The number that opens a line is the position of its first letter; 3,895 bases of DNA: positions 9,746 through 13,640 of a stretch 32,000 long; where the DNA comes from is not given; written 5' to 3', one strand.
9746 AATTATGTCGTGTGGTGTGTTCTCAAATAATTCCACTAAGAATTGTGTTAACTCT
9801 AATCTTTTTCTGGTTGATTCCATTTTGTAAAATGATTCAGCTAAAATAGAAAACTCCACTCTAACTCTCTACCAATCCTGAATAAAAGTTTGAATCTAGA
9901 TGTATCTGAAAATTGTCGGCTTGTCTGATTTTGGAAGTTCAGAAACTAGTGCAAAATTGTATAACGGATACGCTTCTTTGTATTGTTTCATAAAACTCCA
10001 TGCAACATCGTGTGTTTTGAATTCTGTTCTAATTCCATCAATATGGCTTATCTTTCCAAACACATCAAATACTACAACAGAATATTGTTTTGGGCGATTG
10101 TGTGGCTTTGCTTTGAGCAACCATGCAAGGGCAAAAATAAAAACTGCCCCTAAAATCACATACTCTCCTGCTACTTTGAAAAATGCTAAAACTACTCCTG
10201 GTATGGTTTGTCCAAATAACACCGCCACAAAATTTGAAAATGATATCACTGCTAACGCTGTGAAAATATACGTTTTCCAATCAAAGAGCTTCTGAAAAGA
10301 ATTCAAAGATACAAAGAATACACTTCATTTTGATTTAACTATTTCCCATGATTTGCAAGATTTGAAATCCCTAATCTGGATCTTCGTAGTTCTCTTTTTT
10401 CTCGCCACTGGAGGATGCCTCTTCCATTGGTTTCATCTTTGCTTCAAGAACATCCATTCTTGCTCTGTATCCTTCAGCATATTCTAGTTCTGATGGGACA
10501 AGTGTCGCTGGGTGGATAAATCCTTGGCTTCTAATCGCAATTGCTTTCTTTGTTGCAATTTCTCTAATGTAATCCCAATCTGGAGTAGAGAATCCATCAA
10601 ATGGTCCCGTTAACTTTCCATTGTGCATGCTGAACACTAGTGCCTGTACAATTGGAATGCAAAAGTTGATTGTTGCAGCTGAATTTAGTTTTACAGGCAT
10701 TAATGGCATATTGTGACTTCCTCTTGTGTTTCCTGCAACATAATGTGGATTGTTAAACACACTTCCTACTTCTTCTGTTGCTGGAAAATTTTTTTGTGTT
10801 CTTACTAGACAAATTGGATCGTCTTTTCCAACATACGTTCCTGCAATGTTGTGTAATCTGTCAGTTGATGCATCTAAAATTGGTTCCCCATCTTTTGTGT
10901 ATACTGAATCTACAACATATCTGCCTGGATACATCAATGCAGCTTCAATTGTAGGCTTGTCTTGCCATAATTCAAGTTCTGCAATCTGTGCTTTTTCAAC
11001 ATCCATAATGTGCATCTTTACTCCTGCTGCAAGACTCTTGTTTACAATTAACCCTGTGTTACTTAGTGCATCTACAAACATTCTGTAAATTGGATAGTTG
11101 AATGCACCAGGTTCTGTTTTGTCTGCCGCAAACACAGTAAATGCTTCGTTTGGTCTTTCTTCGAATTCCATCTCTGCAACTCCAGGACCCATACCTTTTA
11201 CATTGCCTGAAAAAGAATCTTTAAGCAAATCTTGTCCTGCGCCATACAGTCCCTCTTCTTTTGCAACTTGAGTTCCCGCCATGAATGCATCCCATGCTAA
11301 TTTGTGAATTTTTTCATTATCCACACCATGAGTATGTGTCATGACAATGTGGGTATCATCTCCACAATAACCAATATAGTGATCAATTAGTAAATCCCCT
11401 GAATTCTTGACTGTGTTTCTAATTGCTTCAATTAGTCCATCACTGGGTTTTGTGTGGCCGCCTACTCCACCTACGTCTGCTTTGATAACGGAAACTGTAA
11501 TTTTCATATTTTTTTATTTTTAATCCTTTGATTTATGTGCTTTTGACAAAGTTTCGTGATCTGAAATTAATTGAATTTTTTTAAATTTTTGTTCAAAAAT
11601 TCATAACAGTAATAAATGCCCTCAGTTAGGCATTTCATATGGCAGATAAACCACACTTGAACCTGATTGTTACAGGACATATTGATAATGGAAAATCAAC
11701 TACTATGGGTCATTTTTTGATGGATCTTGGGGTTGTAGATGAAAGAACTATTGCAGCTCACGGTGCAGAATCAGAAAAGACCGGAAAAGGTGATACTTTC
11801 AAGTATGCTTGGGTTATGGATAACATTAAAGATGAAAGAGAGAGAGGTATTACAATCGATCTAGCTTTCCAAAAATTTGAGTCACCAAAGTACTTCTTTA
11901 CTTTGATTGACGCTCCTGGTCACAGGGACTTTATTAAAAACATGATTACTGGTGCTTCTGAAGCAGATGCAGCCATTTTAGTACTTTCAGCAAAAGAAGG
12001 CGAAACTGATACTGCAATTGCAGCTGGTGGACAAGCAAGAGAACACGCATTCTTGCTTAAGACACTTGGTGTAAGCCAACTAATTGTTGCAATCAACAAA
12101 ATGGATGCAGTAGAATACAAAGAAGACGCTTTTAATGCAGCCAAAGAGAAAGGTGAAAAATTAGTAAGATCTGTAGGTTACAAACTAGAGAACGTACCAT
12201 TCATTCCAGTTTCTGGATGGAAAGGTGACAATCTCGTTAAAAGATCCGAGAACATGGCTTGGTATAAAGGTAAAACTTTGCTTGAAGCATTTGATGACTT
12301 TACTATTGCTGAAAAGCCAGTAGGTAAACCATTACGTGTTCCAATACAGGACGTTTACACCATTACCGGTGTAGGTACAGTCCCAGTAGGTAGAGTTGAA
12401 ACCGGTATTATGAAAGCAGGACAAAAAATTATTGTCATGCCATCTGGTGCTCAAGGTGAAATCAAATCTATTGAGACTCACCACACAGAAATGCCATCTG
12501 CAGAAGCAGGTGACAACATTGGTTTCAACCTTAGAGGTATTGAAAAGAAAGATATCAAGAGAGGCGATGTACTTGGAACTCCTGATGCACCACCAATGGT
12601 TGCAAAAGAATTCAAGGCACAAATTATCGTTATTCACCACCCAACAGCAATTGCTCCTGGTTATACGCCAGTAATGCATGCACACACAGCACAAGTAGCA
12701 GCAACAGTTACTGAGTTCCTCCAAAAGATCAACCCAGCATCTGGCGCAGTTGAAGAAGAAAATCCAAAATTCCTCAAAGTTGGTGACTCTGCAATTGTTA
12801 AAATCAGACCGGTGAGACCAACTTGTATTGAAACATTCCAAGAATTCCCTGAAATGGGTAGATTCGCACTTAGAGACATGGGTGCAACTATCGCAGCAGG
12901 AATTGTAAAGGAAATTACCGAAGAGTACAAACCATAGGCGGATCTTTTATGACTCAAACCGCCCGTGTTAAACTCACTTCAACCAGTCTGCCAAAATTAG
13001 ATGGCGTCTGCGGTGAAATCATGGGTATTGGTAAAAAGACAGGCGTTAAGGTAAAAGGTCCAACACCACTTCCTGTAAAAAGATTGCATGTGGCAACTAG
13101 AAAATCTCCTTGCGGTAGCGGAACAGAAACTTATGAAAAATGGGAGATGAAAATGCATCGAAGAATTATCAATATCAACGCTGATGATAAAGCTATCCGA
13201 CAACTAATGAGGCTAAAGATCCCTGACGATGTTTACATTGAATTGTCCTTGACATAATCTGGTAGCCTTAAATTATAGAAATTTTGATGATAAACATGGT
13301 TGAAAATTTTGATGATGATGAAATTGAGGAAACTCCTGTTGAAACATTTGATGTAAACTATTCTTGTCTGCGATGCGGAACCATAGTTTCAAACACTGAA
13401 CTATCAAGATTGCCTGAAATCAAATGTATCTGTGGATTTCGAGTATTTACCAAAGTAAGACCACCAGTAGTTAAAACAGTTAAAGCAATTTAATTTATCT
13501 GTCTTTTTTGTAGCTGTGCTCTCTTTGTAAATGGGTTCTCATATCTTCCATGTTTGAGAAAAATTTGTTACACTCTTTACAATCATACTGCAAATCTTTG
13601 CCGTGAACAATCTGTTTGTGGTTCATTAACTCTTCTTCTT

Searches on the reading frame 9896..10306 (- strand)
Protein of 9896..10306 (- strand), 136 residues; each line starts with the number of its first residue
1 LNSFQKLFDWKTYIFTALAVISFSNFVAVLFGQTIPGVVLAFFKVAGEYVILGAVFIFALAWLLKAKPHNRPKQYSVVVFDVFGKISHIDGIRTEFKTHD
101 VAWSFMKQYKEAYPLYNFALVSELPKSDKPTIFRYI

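Call 66: search_protein_families(library=pfam, proteins=[window:9896-10306:-], max_evalue=0.001)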
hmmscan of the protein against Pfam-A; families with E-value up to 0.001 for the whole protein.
window:9896-10306:- (136 aa): 1 family
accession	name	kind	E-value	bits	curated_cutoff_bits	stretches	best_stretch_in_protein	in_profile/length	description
PF17159.10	MASE3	-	0.00026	21.1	31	1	15-80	112-177/226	Membrane-associated sensor domain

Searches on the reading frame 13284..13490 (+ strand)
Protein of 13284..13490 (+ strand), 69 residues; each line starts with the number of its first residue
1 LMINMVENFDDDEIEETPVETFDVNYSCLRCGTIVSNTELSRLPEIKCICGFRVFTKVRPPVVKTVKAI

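Call 3: search_protein_families(library=pfam, proteins=[window:13284-13490:+], max_evalue=1)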
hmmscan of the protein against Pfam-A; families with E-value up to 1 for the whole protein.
seq(69 aa): 1 family
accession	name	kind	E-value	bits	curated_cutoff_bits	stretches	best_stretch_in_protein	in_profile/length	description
PF03604.18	Zn_ribbon_RPAB4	-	0.0009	19.3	24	1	26-59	1-32/32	DNA directed RNA polymerase, 7 kDa subunit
